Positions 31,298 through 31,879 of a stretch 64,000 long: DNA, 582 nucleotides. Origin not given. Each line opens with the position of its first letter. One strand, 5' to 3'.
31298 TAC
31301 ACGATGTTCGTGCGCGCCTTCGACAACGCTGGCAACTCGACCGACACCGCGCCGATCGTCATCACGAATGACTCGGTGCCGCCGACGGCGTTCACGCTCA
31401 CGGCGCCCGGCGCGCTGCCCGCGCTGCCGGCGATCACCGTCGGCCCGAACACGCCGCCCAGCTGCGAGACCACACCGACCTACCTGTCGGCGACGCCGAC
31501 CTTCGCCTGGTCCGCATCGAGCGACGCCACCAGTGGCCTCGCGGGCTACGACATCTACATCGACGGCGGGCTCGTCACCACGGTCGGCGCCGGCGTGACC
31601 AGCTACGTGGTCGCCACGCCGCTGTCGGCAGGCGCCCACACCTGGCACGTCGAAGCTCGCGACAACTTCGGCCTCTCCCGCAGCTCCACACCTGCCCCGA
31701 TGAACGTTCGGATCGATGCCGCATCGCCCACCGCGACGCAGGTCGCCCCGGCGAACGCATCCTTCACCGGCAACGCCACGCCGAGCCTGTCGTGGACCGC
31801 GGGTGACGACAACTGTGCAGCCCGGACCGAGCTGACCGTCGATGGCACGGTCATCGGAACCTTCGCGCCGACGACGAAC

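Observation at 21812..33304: An 11.5-kb single gene for a ~3,830-aa secreted PA14/Ig-repeat protein with no recognisable anchor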

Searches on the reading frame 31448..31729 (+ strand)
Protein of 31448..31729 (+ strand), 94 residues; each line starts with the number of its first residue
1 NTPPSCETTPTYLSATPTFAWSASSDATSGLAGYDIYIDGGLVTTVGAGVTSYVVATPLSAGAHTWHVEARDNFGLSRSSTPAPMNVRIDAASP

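Call 33: search_protein_families(library=pfam, proteins=[window:31448-31729:+], max_evalue=10)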
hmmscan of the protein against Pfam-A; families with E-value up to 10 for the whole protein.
seq(94 aa): 3 families
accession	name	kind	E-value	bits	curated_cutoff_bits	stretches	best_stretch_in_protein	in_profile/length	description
PF19077.6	Big_13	-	0.00011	23.1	27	1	15-90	27-101/102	Bacterial Ig-like domain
PF17957.7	Big_7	-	0.0015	19.6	24.1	1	13-66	14-68/70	Bacterial Ig domain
PF17996.7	CE2_N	-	0.23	12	27.9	1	28-66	38-78/108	Carbohydrate esterase 2 N-terminal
